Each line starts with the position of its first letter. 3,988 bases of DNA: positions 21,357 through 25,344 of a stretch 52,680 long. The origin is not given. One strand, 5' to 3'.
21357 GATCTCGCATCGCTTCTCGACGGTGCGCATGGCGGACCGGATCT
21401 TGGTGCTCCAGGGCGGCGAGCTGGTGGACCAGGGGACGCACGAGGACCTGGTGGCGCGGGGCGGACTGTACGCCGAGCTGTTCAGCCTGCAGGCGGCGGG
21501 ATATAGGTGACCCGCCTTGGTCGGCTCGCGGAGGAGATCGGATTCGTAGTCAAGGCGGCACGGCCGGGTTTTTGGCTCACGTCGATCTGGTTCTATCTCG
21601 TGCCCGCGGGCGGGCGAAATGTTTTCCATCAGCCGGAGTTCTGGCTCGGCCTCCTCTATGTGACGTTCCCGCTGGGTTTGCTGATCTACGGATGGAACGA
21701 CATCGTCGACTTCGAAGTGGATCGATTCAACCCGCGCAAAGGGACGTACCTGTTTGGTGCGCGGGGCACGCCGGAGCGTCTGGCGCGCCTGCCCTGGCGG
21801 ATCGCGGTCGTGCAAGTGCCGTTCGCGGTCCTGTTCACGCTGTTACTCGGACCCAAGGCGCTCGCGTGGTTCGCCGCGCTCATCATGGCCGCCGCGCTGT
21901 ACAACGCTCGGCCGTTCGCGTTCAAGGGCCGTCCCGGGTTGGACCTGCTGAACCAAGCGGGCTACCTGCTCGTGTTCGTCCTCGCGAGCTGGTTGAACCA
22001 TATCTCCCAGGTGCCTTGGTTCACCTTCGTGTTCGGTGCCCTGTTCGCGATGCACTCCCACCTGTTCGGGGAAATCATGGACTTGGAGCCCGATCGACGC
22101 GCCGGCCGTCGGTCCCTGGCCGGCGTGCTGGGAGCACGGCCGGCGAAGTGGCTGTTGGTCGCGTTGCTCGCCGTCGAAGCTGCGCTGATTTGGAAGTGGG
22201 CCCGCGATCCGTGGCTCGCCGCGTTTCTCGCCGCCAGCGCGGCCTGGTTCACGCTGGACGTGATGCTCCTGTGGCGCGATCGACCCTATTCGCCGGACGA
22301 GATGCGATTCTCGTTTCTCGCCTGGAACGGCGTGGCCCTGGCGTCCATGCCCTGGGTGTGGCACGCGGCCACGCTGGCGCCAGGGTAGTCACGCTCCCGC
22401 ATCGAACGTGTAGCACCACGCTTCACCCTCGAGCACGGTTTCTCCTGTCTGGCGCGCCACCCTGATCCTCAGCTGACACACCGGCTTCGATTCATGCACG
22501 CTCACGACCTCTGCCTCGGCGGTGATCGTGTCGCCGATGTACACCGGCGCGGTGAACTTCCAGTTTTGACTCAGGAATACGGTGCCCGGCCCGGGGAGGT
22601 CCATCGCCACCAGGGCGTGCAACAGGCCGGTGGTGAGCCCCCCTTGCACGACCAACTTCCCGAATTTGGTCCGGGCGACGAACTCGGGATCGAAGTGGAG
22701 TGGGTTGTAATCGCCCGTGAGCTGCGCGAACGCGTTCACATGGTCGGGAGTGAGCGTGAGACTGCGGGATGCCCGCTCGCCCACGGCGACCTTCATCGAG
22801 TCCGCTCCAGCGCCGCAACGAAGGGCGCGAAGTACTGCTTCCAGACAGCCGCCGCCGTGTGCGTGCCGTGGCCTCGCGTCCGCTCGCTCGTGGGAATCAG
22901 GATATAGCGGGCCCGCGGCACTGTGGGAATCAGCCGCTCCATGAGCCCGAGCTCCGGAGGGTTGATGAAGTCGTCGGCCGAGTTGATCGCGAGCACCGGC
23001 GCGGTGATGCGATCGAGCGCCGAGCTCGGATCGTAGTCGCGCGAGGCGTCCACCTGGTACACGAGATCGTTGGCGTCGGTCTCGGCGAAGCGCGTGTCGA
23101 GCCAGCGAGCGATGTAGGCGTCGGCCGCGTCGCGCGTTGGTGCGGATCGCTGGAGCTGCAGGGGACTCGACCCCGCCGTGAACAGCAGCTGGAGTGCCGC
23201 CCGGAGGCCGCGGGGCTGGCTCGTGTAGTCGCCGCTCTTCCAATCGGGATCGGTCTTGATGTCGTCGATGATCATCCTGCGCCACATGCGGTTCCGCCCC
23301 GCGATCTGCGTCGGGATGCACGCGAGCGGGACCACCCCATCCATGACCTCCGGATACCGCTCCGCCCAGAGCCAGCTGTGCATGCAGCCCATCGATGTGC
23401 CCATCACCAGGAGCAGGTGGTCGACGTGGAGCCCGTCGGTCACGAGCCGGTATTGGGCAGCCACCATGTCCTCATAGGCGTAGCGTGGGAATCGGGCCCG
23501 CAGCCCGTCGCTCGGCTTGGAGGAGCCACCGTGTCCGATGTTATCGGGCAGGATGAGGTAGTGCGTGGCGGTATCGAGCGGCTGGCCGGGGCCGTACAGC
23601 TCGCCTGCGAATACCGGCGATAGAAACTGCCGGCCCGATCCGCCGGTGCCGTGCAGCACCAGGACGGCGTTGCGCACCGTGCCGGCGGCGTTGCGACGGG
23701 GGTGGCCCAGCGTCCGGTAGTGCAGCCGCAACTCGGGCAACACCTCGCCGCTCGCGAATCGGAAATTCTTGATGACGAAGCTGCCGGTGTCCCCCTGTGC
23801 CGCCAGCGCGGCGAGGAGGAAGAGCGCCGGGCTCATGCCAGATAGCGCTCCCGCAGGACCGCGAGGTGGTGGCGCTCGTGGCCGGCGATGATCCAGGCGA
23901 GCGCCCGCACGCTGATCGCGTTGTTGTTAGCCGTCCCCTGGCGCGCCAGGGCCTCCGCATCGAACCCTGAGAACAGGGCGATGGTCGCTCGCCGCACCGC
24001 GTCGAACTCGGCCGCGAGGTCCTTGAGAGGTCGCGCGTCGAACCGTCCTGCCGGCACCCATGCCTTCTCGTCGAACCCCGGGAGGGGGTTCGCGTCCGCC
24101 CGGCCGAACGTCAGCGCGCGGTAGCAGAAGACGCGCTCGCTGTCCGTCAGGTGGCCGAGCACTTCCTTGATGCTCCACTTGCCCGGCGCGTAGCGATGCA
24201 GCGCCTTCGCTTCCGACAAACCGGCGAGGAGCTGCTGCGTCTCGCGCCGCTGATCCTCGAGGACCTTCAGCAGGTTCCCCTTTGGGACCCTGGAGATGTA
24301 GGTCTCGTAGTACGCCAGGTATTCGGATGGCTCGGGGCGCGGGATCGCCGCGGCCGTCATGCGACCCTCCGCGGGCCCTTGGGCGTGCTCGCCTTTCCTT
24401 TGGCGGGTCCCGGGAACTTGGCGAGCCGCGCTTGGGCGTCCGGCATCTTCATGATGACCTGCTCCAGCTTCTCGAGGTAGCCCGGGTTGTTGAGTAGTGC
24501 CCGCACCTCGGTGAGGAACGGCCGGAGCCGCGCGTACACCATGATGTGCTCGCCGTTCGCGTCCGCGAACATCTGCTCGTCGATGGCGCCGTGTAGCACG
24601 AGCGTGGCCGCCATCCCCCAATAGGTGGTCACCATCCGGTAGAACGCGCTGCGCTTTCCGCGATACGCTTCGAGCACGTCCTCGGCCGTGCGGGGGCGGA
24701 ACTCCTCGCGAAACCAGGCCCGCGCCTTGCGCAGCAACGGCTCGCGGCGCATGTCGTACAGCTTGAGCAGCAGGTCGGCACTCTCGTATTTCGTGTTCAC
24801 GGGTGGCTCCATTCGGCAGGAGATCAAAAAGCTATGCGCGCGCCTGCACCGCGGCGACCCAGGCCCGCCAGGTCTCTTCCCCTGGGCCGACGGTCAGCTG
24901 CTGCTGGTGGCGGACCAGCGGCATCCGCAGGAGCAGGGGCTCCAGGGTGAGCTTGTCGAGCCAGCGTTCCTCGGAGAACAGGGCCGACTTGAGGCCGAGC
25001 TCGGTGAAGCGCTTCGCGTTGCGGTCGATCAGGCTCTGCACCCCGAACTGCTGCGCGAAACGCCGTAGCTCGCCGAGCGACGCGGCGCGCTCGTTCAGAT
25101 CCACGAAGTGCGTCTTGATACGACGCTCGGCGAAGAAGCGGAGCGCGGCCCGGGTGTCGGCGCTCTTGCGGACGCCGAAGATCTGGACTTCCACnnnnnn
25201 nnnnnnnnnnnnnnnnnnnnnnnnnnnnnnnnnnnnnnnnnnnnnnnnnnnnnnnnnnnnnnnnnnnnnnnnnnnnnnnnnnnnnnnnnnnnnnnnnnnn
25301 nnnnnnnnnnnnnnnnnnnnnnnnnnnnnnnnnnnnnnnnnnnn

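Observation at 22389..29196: Ten-gene translationally coupled operon built around a DUF692/MNIO oxidase, with an architecture I cannot match to known MNIO RiPP clusters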

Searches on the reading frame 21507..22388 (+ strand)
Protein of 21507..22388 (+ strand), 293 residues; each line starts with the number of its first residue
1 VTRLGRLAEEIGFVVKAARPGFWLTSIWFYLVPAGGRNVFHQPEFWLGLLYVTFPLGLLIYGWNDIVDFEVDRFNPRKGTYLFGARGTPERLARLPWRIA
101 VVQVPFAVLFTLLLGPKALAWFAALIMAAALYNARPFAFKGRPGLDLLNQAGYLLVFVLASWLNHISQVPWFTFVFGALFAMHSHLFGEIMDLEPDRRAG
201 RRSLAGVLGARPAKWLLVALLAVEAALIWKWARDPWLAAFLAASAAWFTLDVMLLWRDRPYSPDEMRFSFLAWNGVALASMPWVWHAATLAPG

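Call 30: search_protein_families(library=ncbifam, max_evalue=0.001, proteins=[window:21507-22388:+])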
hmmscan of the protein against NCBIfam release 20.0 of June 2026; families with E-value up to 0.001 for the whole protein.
window:21507-22388:+ (293 aa): 11 families
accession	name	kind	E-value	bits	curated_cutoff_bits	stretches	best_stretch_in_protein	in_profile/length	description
NF010119.0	PRK13595.1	equivalog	2.1e-30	106.2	248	1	15-245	16-246/292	prenyltransferase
NF009608.0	PRK13105.1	equivalog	6.4e-29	101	217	1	8-243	6-243/291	prenyltransferase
NF009516.0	PRK12875.1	equivalog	1.5e-28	99.7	205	1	7-229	13-236/292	prenyltransferase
NF009523.0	PRK12884.1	equivalog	1.1e-08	34.6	269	1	62-226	55-213/279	prenyltransferase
NF008976.0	PRK12324.1-1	equivalog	4.3e-06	26.3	474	1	13-253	20-264/306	decaprenyl-phosphate phosphoribosyltransferase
NF008978.0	PRK12324.1-4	equivalog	3.1e-05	23.1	207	1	14-208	35-230/322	decaprenyl-phosphate phosphoribosyltransferase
TIGR01476.1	chlor_syn_BchG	subfamily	0.00022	20.8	212.3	1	18-242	7-238/283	(bacterio)chlorophyll synthase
TIGR01475.1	ubiA_other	subfamily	0.00025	20.6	180.8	1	64-234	56-226/282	UbiA-like polyprenyltransferase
NF009609.0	PRK13106.1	equivalog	0.00034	20.1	349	1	161-222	170-228/301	prenyltransferase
NF004751.0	PRK06080.1-3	equivalog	0.00041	20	264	0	171-245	177-253/296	1,4-dihydroxy-2-naphthoate polyprenyltransferase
NF005742.0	PRK07566.1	equivalog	0.00054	19.2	313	1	62-229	84-251/315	chlorophyll synthase ChlG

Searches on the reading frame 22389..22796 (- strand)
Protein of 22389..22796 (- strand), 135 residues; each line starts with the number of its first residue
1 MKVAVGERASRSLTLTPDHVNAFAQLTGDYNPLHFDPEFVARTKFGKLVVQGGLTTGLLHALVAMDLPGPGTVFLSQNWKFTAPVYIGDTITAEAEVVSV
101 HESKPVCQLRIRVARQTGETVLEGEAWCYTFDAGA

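Call 5: search_protein_families(library=pfam, max_evalue=0.1, proteins=[window:22389-22796:-])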
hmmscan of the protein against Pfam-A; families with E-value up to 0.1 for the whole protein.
window:22389-22796:- (135 aa): 5 families
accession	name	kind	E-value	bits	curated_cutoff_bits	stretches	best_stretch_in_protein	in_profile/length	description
PF01575.25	MaoC_dehydratas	-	2.5e-24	85.6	27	1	9-104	12-108/123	MaoC like domain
PF13452.11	FAS1_DH_region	-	6.6e-10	39.7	22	1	11-110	10-116/132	FAS1-like, dehydratase domain region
PF22636.2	FlK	-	0.0012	19.3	27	1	70-125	42-94/103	Fluoroacetyl-CoA-specific thioesterase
PF03061.28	4HBT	-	0.0015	19.2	20.6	1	69-112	28-71/79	Thioesterase superfamily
PF16886.11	ATP-synt_ab_Xtn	-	0.058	13.6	25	0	76-122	7-52/88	ATPsynthase alpha/beta subunit barrel-sandwich domain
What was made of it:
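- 22389..22796 (-): MaoC hot-dog protein (probably not part of the system). PF01575 85.6 bits (call 5).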

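Call 6: search_protein_families(library=ncbifam, max_evalue=0.1, proteins=[window:22389-22796:-])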
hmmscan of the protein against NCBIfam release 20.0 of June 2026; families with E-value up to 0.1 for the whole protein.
window:22389-22796:- (135 aa): 10 families
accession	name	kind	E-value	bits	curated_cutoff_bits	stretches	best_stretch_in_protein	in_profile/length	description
NF006045.0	PRK08190.1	subfamily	1.4e-28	99.9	282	1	3-126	14-137/467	bifunctional enoyl-CoA hydratase/phosphate acetyltransferase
NF010246.0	PRK13693.1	equivalog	1.4e-09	38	203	1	3-99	9-110/142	(3R)-hydroxyacyl-ACP dehydratase subunit HadB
NF038241.1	RipB_Ich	equivalog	4.6e-08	33.2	340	1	22-109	48-136/175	(R)-specific enoyl-CoA hydratase RipB/Ich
NF040620.1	fused_HadA_HadB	exception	3.1e-07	30.2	350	1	3-96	199-292/329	fused (3R)-hydroxyacyl-ACP dehydratase subunits HadA/HadB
NF040624.1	HadA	equivalog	5.8e-05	23.4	180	1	18-123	16-130/144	(3R)-hydroxyacyl-ACP dehydratase subunit HadA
TIGR02278.1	PaaN-DH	equivalog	0.00035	18.9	562.8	1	10-97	536-625/664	phenylacetic acid degradation bifunctional protein PaaZ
TIGR02286.1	PaaD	equivalog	0.00095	19.4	118.9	1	64-121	49-104/114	hydroxyphenylacetyl-CoA thioesterase PaaI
NF003359.0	PRK04424.1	equivalog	0.0012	18.5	183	1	76-128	132-181/190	transcription factor FapR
NF052388.1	Lys_ferment_KAL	equivalog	0.019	15.3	160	1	77-113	52-88/120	3-aminobutyryl-CoA ammonia lyase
NF040621.1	Dietz_HadA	exception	0.036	14.5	200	1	13-104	18-100/132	(3R)-hydroxyacyl-ACP dehydratase subunit HadA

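Call 62: search_protein_families(library=padloc, max_evalue=0.001, proteins=[window:22389-22796:-])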
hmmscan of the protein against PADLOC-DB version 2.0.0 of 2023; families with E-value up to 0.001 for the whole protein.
window:22389-22796:- (135 aa): 0 families

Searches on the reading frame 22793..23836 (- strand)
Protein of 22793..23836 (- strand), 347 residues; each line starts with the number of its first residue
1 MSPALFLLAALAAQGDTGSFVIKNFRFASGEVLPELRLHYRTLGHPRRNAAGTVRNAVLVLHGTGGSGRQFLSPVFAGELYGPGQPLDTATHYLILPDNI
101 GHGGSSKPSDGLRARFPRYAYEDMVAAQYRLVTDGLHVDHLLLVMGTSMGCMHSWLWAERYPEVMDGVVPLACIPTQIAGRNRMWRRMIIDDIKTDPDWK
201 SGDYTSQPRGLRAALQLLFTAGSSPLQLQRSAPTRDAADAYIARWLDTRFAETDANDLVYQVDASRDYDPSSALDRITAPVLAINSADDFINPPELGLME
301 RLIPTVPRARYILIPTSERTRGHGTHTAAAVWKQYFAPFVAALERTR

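Call 5: search_protein_families(library=pfam, max_evalue=0.1, proteins=[window:22793-23836:-])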
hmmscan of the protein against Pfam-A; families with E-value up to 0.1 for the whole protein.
window:22793-23836:- (347 aa): 5 families
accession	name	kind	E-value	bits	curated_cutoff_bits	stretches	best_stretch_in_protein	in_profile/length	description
PF00561.26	Abhydrolase_1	-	5.3e-15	56.2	25.8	1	56-316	1-235/245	alpha/beta hydrolase fold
PF12697.13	Abhydrolase_6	-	2.2e-08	35.5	26.3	1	58-315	1-200/217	Alpha/beta hydrolase family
PF12146.15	Hydrolase_4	-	1.6e-05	24.7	27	1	55-172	4-108/239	Serine aminopeptidase, S33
PF00756.26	Esterase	-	0.00046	20.5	22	1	125-247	106-216/251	Putative esterase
PF06309.17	Torsin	-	0.083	13.5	27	0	56-93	53-90/127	Torsin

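Call 6: search_protein_families(library=ncbifam, max_evalue=0.1, proteins=[window:22793-23836:-])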
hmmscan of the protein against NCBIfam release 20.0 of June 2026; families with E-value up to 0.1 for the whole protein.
window:22793-23836:- (347 aa): 18 families
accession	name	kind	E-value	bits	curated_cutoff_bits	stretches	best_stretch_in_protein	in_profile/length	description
NF005071.0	PRK06489.1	equivalog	1.1e-156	521.5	305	1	14-345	29-360/362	hypothetical protein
NF005757.0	PRK07581.1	subfamily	1.1e-36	126.4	332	1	14-317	4-312/339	hypothetical protein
TIGR01392.2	MetX_acetyl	equivalog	6.4e-27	94.6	500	1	23-217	3-207/351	homoserine O-acetyltransferase MetX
NF001209.0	PRK00175.1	equivalog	9.8e-27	93.7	331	1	18-215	16-226/381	homoserine O-acetyltransferase MetX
NF005262.1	PRK06765.1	equivalog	9.5e-23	80.8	450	1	19-296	6-321/366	E22 family MetX-like putative esterase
NF047917.1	MetX_acetyl_MTB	exception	1.2e-22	80.5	475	1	11-209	1-207/361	homoserine O-acetyltransferase MetX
NF047916.1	MetX_succinyl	exception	1.8e-17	63.4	560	1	25-208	16-208/370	homoserine O-succinyltransferase MetX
TIGR02427.1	protocat_pcaD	equivalog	1.5e-08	34.4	255.85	1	249-316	164-229/251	3-oxoadipate enol-lactonase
NF051488.1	bifunc_PcaDC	exception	8.6e-07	28.4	390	1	237-316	152-229/375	bifunctional 3-oxoadipate enol-lactonase/4-carboxymuconolactone decarboxylase PcaDC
NF051487.1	bifunc_PcaCD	exception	1.6e-05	24.2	430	1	90-169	197-267/413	bifunctional 4-carboxymuconolactone decarboxylase/3-oxoadipate enol-lactonase PcaCD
TIGR03611.1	RutD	equivalog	0.0022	17.4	238.5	1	254-317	174-235/258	pyrimidine utilization protein D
TIGR01250.1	pro_imino_pep_2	subfamily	0.0024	17.5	167.65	1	57-317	27-267/288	proline iminopeptidase-family hydrolase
NF002938.0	PRK03592.1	equivalog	0.0071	15.7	241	1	92-172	57-128/298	haloalkane dehalogenase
NF053683.1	esterase_mleBRB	exception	0.028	14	585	1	113-167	69-121/280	BRB family alpha/beta fold macrolide esterase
NF050058.1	e_dPHAscl_type1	hypoth_equivalog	0.033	13.7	150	0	144-182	108-146/276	extracellular catalytic domain type 1 short-chain-length polyhydroxyalkanoate depolymerase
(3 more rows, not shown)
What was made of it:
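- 22793..23836 (-): MetX-like alpha/beta hydrolase of the PRK06489 family (recurrent accessory). NF005071 521 bits (call 6).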

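Call 62: search_protein_families(library=padloc, max_evalue=0.001, proteins=[window:22793-23836:-])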
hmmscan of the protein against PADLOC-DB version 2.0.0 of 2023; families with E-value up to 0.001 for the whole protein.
window:22793-23836:- (347 aa): 0 families

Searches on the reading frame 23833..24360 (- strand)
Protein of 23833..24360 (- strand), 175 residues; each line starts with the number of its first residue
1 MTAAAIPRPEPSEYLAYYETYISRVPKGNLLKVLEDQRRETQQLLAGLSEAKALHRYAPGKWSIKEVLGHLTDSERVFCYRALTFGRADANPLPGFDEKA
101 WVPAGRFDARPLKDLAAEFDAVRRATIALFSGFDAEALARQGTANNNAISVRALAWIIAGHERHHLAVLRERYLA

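Call 5: search_protein_families(library=pfam, max_evalue=0.1, proteins=[window:23833-24360:-])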
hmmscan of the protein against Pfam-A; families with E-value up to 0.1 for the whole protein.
window:23833-24360:- (175 aa): 4 families
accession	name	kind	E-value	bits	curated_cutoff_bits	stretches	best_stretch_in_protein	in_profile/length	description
PF12867.12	DinB_2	-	2.5e-27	96.3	24.8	1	34-168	2-127/128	DinB superfamily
PF04978.18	MST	-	1.7e-11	45.2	27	1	30-172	2-146/149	Mycothiol-S-transferase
PF05163.17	DinB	-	3.8e-06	27.4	23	1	29-165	7-134/165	DinB family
PF11716.13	MDMPI_N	-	0.002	19.2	24.2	1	35-151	2-121/140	Mycothiol maleylpyruvate isomerase N-terminal domain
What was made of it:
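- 23833..24360 (-): DinB_2 / thiol-transferase-like protein (accessory). PF12867 96 bits, MST 45 bits (call 5).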

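Call 6: search_protein_families(library=ncbifam, max_evalue=0.1, proteins=[window:23833-24360:-])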
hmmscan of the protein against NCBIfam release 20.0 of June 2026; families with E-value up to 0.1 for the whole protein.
window:23833-24360:- (175 aa): 2 families
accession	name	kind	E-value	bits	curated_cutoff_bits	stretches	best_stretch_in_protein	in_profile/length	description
NF009807.1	PRK13291.1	equivalog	5.9e-09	35.9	160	1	29-170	21-164/172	YfiT family bacillithiol transferase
TIGR03083.1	TIGR03083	domain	9.4e-07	29.4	50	1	34-149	2-113/202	maleylpyruvate isomerase family mycothiol-dependent enzyme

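Call 62: search_protein_families(library=padloc, max_evalue=0.001, proteins=[window:23833-24360:-])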
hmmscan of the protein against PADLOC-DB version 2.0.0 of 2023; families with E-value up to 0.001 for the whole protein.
window:23833-24360:- (175 aa): 0 families

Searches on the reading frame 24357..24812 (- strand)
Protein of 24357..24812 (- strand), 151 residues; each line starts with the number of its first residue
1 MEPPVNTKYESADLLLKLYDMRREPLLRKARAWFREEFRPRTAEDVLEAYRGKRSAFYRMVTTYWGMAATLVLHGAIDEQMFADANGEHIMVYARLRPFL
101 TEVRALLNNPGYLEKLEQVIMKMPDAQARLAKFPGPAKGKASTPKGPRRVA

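Call 5: search_protein_families(library=pfam, max_evalue=0.1, proteins=[window:24357-24812:-])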
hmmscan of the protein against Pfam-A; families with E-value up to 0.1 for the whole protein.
window:24357-24812:- (151 aa): 1 family
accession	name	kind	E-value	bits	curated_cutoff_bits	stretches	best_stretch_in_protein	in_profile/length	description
PF15956.11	DUF4760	-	1.6e-20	74.1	25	1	11-122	5-140/141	Domain of unknown function (DUF4760)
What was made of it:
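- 24357..24812 (-): DUF4760 protein (accessory). PF15956 74 bits (call 5).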

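Call 6: search_protein_families(library=ncbifam, max_evalue=0.1, proteins=[window:24357-24812:-])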
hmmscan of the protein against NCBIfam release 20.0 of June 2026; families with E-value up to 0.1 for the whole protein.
window:24357-24812:- (151 aa): 0 families

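Call 62: search_protein_families(library=padloc, max_evalue=0.001, proteins=[window:24357-24812:-])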
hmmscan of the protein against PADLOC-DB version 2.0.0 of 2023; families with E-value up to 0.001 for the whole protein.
window:24357-24812:- (151 aa): 0 families

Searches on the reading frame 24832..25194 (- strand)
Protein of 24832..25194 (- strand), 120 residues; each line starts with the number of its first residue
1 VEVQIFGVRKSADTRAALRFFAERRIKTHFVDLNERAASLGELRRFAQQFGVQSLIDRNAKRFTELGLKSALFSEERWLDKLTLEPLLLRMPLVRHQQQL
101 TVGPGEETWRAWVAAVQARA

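Call 5: search_protein_families(library=pfam, max_evalue=0.1, proteins=[window:24832-25194:-])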
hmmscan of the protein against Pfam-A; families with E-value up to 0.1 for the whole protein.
window:24832-25194:- (120 aa): 1 family
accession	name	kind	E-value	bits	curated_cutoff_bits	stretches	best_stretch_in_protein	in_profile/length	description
PF03960.21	ArsC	-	3.9e-09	37.2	24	1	10-111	5-78/79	ArsC family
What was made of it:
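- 24832..25194 (-): Cys-less ArsC/Spx-fold protein (accessory). PF03960 37 bits (call 5).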

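Call 6: search_protein_families(library=ncbifam, max_evalue=0.1, proteins=[window:24832-25194:-])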
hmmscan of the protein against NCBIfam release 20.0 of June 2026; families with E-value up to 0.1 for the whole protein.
window:24832-25194:- (120 aa): 8 families
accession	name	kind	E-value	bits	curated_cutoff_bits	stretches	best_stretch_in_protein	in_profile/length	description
TIGR00014.1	arsC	equivalog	1.3e-09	38.6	106.05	1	3-105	1-106/114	arsenate reductase (glutaredoxin)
TIGR01617.1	arsC_related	subfamily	4.8e-09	36.5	75.05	1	4-107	2-110/117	Spx/MgsR family RNA polymerase-binding regulatory protein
TIGR01616.1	nitro_assoc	hypoth_equivalog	0.00014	21.9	109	1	32-114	32-114/126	nitrogenase-associated protein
NF002459.0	PRK01655.1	subfamily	0.0046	17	123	1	41-114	43-115/132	transcriptional regulator Spx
NF008107.0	PRK10853.1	equivalog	0.0047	17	121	1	3-102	3-105/119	ArsC family reductase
NF007456.1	PRK10026.1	exception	0.0063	16.7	242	1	50-95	53-98/141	glutaredoxin-dependent arsenate reductase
NF009210.0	PRK12559.1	equivalog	0.015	15.3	159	1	15-113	14-114/131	transcriptional regulator SpxA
NF041114.2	gluta_UXX_star_1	equivalog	0.032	14.4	72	1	3-46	1-44/70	UXX-star selenoprotein family 1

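Call 62: search_protein_families(library=padloc, max_evalue=0.001, proteins=[window:24832-25194:-])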
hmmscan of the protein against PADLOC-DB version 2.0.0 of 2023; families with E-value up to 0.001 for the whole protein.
window:24832-25194:- (120 aa): 0 families
